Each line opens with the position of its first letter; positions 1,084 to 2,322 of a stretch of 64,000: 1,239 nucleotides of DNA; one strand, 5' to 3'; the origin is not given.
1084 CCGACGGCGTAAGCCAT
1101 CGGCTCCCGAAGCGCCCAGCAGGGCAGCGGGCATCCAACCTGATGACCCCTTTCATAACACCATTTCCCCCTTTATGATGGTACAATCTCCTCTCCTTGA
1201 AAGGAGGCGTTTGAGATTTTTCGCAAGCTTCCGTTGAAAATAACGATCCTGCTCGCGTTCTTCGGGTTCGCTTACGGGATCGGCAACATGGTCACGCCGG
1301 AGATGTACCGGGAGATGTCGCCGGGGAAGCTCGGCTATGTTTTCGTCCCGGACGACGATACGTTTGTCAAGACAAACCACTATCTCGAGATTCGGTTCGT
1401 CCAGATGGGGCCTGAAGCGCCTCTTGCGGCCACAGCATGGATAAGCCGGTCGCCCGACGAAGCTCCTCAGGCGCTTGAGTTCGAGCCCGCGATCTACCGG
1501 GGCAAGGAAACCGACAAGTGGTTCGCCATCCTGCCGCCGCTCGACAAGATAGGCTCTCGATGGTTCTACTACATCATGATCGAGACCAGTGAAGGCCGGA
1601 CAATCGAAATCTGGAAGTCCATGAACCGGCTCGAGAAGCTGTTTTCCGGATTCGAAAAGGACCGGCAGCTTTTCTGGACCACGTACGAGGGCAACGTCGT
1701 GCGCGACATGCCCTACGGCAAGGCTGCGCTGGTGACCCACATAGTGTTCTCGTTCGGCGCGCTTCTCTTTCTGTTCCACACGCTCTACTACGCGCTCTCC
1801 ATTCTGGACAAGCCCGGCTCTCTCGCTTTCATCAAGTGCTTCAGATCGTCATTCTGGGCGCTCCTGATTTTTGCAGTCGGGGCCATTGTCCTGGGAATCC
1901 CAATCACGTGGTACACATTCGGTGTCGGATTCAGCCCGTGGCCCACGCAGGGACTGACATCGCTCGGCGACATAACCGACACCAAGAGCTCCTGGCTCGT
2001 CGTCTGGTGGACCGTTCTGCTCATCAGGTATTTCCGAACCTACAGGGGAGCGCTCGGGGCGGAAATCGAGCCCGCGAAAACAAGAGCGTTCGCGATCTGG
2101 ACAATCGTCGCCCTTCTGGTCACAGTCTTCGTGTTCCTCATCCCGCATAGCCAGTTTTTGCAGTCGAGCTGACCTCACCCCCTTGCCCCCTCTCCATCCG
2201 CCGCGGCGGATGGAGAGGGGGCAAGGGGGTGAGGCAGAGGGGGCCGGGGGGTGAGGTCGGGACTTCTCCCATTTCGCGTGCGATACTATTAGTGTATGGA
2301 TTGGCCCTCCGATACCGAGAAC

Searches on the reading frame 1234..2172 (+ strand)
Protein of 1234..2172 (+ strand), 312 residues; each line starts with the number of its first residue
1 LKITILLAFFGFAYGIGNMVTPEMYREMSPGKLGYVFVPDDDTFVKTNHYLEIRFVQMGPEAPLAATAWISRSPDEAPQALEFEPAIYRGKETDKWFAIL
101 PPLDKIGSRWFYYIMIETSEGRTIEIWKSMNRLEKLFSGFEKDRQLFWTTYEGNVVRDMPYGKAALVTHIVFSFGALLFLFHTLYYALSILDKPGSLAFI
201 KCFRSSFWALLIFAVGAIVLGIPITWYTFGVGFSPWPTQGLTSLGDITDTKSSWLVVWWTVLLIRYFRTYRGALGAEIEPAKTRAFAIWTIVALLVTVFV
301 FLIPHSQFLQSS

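Call 3: search_protein_families(library=pfam, proteins=[window:1234-2172:+], max_evalue=1)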
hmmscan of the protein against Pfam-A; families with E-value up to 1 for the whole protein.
window:1234-2172:+ (312 aa): 0 families

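Call 4: search_protein_families(library=ncbifam, proteins=[window:1234-2172:+], max_evalue=1)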
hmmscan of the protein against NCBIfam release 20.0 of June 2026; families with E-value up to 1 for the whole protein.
window:1234-2172:+ (312 aa): 0 families
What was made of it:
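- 1234..2172 (+): Upstream membrane protein 'TM312', the most frequent same-strand neighbour and a candidate partner. No Pfam or NCBIfam hit (calls 3, 4).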

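Call 51: find_homologous_proteins(query=window:1234-2172:+, max_evalue=0.001)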
Query window:1234-2172:+ (312 aa): 31 proteins with E <= 0.001 among 3303 candidates.
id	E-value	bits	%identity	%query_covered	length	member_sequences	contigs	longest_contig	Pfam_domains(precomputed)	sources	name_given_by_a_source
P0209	3.7e-209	712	100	100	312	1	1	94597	-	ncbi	-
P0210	1.7e-173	594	88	94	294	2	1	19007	-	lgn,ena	-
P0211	2.2e-134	466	64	99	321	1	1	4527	-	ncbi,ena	-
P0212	5.2e-133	461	65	99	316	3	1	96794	-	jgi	-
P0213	1.8e-130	453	61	99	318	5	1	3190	-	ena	-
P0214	3.1e-129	449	62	99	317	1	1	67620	-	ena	-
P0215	1.6e-127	443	61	99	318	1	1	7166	-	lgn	-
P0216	2.0e-127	443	61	99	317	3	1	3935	-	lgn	-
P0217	5.9e-127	441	61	99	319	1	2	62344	-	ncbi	-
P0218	2.5e-125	436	60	99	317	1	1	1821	-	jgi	jgi:hypothetical protein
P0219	2.9e-125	436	63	94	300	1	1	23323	-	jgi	-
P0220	4.8e-125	435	61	100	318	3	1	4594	-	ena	-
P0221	6.5e-125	435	62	95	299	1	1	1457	-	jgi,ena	-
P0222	1.1e-124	434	62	95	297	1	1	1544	-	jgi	jgi:hypothetical protein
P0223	1.1e-123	431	64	94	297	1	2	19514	-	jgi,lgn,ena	-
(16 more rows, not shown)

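Call 63: predict_structure(alignment_id=A3)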
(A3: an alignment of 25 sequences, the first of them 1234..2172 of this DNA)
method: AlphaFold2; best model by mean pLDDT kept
length: 312 residues; sequences in the alignment: 25
mean_pLDDT: 74.8   pTM: 0.64
mean pLDDT of the five models: 74.8, 73.7, 72.9, 70.6, 68.2
residues with pLDDT >= 90: 87; 70-90: 121; 50-70: 68; < 50: 36
segments of 3 or more residues with pLDDT < 50: 231-248, 304-312
pLDDT, mean of each block of 10 residues (from residue 1): 72 63 53 71 61 84 91 85 92 89 71 89 77 50 63 60 76 83 94 93 94 84 63 37 42 82 95 90 95 84 43 27
secondary structure, 60 per line:
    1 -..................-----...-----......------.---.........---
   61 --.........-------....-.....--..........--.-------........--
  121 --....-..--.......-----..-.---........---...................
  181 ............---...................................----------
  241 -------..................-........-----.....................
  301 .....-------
elements in order: H2-19 E25-27 E33-38 E49-57 E63-71 E79-82 E84-88 E91-100 E111-118 E123-126 H132-138 H151-158 H162-192 H196-230 H248-265 H267-274 H280-305
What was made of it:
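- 1234..2172 (+): AF2 shows a TM helix, a beta-sandwich and 4 TM helices (call 63).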

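Call 65: fold_search(model_id=the predicted structure, library=pdb)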
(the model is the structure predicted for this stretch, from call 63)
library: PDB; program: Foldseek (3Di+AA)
matches with E <= 10: 1255; with E <= 0.001: 0
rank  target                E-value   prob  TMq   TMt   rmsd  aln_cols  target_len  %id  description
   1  6i08_A                1.3e-03  0.82  0.22  0.23  15.1       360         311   10  THE GLIC PENTAMERIC LIGAND-GATED ION CHANNEL MUTANT E243C-I201W (released 2018-12-19)
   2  6f0n_A                1.6e-03  0.85  0.25  0.25  16.4       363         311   10  GLIC mutant E82A (released 2018-01-10)
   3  1wzk_A                1.8e-03  1.00  0.23  0.13   7.3       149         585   12  Thermoactinomyces vulgaris R-47 alpha-amylase II (TVA II) mutatnt D465N (released 2005-03-22)
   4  3tlv_A                2.9e-03  0.51  0.19  0.19  16.7       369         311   10  The GLIC pentameric Ligand-Gated Ion Channel Loop2-22' oxidized mutant in a locally-closed conformation (LC3 subtype) (released 2012-05-16)
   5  1vfm_A                3.6e-03  1.00  0.23  0.13   5.6       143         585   11  Crystal structure of Thermoactinomyces vulgaris R-47 alpha-amylase 2/alpha-cyclodextrin complex (released 2005-02-08)
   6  6f13_A                3.6e-03  0.75  0.25  0.25  16.5       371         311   10  GLIC mutant E75A (released 2018-01-10)
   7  6hz3_A                3.8e-03  0.51  0.20  0.20  15.8       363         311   11  THE GLIC PENTAMERIC LIGAND-GATED ION CHANNEL MUTANT E243G (released 2018-12-19)
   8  7qf7_A                4.7e-03  1.00  0.22  0.46   6.4       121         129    7  Orthorhombic crystal structure of PTG CBM21 in complex with beta-cyclodextrin (released 2022-11-02)
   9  4ytb                  5.8e-03  1.00  0.27  0.21   5.0       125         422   14  Crystal structure of Porphyromonas gingivalis peptidylarginine deiminase (PPAD) in complex with dipeptide Asp-Gln. (released 2015-07-01)
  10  6i0x_A                6.1e-03  1.00  0.26  0.20   5.2       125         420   14  Porphyromonas gingivalis peptidylarginine deminase (PPAD) mutant G231N/E232T/N235D in complex with Cl-amidine. (released 2019-01-23)
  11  6hy9_A                6.1e-03  0.57  0.23  0.23  17.3       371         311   12  THE GLIC PENTAMERIC LIGAND-GATED ION CHANNEL MUTANT Q193M (released 2018-12-19)
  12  2ymt_A                6.4e-03  0.99  0.20  0.40   6.3       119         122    9  gamma 2 adaptin EAR domain crystal structure with phage peptide GEEWGPWV (released 2013-07-10)
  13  6i0x_B                7.1e-03  1.00  0.28  0.21   4.8       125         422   14  Porphyromonas gingivalis peptidylarginine deminase (PPAD) mutant G231N/E232T/N235D in complex with Cl-amidine. (released 2019-01-23)
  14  7qfa_A                7.1e-03  1.00  0.22  0.46   6.0       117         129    8  Monoclinic crystal structure of PTG CBM21 in complex with beta-cyclodextrin (released 2022-11-02)
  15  4lba_B                7.1e-03  1.00  0.22  0.51   8.0       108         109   11  Crystal structure of a conjugative transposon lipoprotein (BACEGG_03088) from Bacteroides eggerthii DSM 20697 at 1.70  (released 2013-08-07)
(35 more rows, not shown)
